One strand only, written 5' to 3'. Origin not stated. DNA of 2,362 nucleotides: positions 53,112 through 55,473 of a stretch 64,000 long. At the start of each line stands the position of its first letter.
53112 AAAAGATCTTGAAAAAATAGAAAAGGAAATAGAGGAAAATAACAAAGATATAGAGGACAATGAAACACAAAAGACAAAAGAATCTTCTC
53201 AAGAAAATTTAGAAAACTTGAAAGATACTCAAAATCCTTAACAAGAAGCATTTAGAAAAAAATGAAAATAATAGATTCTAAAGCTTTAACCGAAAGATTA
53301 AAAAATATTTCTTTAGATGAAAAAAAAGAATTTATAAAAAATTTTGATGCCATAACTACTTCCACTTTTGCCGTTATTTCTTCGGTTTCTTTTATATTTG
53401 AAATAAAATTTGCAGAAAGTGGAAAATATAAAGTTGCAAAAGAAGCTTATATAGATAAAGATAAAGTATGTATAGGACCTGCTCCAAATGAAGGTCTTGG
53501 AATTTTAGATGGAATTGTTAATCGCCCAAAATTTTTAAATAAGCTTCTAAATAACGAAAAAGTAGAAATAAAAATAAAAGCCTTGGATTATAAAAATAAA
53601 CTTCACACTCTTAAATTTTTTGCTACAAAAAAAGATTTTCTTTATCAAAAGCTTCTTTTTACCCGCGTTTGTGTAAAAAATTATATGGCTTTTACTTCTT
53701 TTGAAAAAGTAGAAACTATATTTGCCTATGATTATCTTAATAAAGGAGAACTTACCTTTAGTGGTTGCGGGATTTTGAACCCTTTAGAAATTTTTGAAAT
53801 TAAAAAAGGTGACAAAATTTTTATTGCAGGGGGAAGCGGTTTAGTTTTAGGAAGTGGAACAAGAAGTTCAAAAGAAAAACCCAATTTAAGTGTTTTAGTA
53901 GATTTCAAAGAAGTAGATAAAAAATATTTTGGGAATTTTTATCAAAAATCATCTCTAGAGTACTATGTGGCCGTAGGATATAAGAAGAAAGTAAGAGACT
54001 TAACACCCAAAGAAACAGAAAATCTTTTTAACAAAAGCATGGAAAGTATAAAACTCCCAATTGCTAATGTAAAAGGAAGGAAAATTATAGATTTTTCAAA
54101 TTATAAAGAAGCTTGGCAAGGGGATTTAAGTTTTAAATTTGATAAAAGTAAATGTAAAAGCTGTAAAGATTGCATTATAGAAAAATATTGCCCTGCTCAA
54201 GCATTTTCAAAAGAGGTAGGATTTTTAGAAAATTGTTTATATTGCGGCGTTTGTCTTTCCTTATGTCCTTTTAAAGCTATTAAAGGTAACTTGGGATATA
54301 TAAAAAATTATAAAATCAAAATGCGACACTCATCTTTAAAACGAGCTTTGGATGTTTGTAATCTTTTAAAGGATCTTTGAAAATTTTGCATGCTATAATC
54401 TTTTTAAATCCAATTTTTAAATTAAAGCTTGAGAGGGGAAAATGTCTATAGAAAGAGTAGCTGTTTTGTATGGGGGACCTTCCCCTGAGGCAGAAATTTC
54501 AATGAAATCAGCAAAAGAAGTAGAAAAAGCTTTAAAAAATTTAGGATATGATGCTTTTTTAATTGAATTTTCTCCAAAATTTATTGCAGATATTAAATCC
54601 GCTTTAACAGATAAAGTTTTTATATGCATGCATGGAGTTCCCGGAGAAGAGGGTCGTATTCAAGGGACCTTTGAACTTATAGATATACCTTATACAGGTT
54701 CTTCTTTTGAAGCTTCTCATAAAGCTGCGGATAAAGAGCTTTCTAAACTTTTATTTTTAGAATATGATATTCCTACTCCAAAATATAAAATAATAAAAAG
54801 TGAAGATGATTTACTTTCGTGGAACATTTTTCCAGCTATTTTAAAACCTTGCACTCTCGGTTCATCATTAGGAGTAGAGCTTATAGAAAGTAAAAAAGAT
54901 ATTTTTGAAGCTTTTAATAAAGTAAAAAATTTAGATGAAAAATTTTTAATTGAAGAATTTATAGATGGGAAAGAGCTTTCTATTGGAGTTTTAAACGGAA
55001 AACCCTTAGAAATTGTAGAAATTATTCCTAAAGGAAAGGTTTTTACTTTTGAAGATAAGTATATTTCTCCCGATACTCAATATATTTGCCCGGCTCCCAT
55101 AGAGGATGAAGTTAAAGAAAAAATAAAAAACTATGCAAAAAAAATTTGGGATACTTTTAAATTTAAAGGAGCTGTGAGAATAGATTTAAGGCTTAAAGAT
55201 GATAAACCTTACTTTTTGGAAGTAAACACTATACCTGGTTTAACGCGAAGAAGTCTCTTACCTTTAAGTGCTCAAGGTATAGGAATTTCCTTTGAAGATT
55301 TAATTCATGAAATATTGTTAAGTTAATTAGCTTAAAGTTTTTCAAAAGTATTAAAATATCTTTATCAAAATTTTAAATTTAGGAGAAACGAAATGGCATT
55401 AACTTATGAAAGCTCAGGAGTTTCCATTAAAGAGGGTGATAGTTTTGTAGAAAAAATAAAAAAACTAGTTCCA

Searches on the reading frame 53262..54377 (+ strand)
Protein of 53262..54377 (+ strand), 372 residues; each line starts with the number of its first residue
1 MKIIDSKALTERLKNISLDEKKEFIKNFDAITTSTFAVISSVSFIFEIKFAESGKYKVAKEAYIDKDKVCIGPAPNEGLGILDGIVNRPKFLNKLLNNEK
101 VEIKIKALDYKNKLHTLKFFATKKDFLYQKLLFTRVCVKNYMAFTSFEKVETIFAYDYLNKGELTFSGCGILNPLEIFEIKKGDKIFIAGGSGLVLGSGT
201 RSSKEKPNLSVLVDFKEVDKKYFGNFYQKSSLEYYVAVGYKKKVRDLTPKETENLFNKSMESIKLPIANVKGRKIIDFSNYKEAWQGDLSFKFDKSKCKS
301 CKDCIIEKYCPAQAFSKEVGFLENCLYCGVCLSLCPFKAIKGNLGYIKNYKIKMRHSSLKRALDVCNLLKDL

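Call 78: search_protein_families(library=pfam, proteins=[window:53262-54377:+], max_evalue=0.0001)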
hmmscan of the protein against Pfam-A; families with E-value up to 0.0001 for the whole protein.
window:53262-54377:+ (372 aa): 4 families
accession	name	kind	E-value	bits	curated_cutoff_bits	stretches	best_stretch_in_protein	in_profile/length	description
PF01837.22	HcyBio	-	1.4e-26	93.7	26.2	1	16-371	13-340/349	Homocysteine biosynthesis enzyme, sulfur-incorporation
PF12837.12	Fer4_6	-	1.4e-05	25.2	25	0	291-315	2-24/24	4Fe-4S binding domain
PF25160.1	LdpA_Fe-S-bd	-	8.2e-05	22.7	27.6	0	307-341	10-44/49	LdpA Fe-S cluster-binding domain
PF13484.11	Fer4_16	-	9.4e-05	23.6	30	0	324-345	1-21/66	4Fe-4S double cluster binding domain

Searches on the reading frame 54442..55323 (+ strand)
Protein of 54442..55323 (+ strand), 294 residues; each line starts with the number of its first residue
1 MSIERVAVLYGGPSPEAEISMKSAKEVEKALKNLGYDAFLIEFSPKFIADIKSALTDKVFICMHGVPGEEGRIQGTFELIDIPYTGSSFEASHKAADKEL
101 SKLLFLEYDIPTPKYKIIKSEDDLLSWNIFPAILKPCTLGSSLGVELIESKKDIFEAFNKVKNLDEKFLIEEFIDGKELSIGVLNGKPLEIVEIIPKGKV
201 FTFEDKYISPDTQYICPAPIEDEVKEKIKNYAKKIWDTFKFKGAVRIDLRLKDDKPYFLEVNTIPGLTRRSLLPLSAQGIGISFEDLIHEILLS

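Call 78: search_protein_families(library=pfam, proteins=[window:54442-55323:+], max_evalue=0.0001)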
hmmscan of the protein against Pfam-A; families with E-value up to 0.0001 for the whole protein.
window:54442-55323:+ (294 aa): 8 families
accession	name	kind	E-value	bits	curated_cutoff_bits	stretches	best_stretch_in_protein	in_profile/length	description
PF07478.18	Dala_Dala_lig_C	-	1.5e-46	158.9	24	1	122-292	29-203/204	D-ala D-ala ligase C-terminus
PF01820.27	Dala_Dala_lig_N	-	1.9e-18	67.6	34.6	2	55-87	89-121/121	D-ala D-ala ligase N-terminus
PF13535.11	ATP-grasp_4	-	5.6e-13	49.2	27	1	130-263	3-150/160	ATP-grasp domain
PF02655.19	ATP-grasp_3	-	2e-10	41.5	23.2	1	97-263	3-155/160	ATP-grasp domain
PF02222.28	ATP-grasp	-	9e-09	35.7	27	1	107-261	5-159/179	ATP-grasp domain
PF01071.24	GARS_A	-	4.8e-06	27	27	1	96-262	1-186/194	Phosphoribosylglycinamide synthetase, ATP-grasp (A) domain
PF15632.11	ATPgrasp_Ter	-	4.4e-05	23.7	29.1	0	166-263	3-84/131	ATP-grasp in the biosynthetic pathway with Ter operon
PF08443.16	RimK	-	8.6e-05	22.7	21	0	95-178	1-86/188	RimK-like ATP-grasp domain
